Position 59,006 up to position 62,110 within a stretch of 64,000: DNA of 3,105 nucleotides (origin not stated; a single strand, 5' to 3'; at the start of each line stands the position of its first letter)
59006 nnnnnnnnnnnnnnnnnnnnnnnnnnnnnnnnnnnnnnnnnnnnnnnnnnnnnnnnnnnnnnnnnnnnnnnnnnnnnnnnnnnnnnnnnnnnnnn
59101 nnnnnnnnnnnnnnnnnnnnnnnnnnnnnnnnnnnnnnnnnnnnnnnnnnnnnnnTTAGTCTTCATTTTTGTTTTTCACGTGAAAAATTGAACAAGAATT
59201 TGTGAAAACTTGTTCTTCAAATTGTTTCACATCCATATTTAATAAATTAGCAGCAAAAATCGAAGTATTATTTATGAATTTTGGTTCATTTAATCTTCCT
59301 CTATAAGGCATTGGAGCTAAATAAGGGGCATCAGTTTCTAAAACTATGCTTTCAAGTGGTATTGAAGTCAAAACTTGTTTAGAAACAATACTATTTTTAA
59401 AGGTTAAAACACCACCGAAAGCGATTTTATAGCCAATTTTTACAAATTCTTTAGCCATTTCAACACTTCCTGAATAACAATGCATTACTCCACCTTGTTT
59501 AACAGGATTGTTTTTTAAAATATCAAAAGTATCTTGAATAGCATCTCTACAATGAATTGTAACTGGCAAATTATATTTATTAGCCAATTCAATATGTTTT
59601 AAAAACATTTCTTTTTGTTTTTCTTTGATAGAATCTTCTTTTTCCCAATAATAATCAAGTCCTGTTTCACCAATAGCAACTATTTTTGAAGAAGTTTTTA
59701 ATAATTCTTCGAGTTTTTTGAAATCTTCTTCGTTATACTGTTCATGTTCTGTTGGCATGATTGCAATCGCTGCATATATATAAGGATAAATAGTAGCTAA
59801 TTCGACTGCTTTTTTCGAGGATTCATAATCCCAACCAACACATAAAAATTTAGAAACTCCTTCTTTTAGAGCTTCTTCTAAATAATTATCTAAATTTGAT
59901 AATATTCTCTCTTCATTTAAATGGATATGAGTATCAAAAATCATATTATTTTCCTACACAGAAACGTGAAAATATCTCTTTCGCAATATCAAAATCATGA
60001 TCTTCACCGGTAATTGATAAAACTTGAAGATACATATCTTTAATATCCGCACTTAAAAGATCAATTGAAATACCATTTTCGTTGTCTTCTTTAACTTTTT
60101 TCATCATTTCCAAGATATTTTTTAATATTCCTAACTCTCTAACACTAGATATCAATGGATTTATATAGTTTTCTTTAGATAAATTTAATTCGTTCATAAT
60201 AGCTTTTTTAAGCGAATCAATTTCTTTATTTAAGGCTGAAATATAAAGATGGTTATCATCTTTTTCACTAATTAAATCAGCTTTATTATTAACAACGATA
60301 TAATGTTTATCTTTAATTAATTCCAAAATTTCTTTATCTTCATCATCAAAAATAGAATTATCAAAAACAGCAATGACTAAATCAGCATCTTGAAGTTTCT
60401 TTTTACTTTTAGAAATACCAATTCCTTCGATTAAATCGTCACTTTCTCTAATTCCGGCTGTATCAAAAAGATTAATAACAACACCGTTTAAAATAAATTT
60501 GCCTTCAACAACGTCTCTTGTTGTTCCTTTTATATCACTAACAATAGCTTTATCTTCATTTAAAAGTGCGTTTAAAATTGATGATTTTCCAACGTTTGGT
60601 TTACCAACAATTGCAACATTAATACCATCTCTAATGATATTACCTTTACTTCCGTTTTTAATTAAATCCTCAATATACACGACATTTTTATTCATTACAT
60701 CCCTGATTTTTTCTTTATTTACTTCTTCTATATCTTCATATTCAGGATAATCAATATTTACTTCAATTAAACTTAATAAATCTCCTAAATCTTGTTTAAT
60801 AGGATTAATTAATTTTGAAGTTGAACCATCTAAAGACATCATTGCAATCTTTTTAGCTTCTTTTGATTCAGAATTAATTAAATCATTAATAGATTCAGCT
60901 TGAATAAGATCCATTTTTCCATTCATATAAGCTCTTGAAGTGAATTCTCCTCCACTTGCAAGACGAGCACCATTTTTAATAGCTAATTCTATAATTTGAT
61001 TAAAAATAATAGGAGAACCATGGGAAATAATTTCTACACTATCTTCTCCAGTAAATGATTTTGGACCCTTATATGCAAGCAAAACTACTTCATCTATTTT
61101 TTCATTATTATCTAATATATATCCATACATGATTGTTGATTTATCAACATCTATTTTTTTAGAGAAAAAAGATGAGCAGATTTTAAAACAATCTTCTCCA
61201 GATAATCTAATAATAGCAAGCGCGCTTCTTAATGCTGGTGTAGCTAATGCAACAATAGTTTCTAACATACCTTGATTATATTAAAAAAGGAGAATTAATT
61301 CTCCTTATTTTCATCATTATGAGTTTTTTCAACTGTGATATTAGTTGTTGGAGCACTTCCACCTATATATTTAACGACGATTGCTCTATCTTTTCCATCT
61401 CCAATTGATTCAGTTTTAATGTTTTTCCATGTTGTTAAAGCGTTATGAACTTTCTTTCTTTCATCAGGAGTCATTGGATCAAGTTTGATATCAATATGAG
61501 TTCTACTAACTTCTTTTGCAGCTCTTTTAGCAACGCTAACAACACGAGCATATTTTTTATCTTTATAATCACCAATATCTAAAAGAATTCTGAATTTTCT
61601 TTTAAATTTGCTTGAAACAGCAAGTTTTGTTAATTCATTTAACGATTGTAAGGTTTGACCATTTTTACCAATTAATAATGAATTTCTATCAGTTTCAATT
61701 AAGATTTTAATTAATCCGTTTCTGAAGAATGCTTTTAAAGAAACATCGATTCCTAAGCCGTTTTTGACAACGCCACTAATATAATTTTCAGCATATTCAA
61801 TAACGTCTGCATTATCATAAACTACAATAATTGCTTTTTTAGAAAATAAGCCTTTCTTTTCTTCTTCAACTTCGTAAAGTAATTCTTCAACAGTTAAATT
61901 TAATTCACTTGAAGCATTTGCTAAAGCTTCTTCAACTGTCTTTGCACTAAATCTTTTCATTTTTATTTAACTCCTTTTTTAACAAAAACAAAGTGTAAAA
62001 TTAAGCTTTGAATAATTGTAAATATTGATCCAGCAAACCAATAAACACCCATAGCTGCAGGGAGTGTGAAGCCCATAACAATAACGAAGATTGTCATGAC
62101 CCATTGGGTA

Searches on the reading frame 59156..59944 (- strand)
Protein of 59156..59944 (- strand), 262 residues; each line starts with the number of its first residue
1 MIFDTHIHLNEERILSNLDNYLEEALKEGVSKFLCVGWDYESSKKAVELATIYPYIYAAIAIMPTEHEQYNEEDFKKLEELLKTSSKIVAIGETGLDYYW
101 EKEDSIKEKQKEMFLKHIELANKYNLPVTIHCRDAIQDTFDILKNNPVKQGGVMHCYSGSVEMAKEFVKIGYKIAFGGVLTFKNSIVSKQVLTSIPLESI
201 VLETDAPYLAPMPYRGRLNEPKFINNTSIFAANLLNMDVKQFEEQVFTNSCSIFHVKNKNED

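Call 86: search_protein_families(library=pfam, proteins=[window:59156-59944:-], max_evalue=0.0001)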
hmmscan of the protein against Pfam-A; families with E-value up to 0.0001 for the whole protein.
window:59156-59944:- (262 aa): 1 family
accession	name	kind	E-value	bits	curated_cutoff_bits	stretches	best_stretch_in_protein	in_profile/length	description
PF01026.27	TatD_DNase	-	3.4e-76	256.4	27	1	3-255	1-253/253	TatD related DNase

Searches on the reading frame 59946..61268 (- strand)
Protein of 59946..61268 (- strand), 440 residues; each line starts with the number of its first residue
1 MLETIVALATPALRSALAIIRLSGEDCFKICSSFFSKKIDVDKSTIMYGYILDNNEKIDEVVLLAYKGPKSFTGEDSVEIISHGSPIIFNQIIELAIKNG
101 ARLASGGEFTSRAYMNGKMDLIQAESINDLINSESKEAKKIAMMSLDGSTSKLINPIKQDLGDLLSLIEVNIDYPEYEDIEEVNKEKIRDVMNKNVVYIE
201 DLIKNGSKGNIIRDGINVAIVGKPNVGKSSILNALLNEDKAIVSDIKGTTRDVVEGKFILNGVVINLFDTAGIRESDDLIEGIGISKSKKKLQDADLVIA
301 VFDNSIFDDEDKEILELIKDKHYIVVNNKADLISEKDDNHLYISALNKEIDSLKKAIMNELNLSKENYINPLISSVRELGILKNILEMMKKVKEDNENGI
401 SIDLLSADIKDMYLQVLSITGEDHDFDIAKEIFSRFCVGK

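Call 86: search_protein_families(library=pfam, proteins=[window:59946-61268:-], max_evalue=0.0001)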
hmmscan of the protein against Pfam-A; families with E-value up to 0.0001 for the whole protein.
window:59946-61268:- (440 aa): 5 families
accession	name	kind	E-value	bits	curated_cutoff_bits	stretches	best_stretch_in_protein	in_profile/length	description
PF12631.12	MnmE_helical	-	9e-46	157.1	40.1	1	121-437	1-211/211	MnmE helical domain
PF10396.14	TrmE_N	-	1.4e-37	129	29.8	1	4-118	1-117/117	GTP-binding protein TrmE N-terminus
PF01926.29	MMR_HSR1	-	4.8e-27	94.8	21.9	1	217-329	1-113/113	50S ribosome-binding GTPase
PF02421.24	FeoB_N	-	5.1e-09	36.3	27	1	217-349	2-133/156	Ferrous iron transport protein B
PF04548.22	AIG1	-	2.8e-05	24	27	1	217-344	2-139/212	AIG1 family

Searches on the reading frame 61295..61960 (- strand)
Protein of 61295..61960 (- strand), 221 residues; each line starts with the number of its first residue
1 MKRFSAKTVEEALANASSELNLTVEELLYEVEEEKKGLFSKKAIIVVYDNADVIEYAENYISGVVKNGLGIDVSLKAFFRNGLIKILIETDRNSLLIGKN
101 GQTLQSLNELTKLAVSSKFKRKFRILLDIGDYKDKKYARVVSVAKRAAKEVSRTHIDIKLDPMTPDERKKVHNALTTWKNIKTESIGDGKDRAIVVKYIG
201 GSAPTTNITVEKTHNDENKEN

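Call 86: search_protein_families(library=pfam, proteins=[window:61295-61960:-], max_evalue=0.0001)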
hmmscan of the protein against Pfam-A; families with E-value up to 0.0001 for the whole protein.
window:61295-61960:- (221 aa): 3 families
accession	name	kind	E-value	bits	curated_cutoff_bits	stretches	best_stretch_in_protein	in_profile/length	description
PF01424.28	R3H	-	1.8e-13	50.7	26.8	1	141-197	4-59/60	R3H domain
PF14804.11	Jag_N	-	3.3e-12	47.1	25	1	4-48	1-49/50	Jag N-terminus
PF13083.13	KH_KhpA-B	-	4.9e-08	33.2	32.1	1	56-124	3-70/73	KhpA/KhpB, KH domain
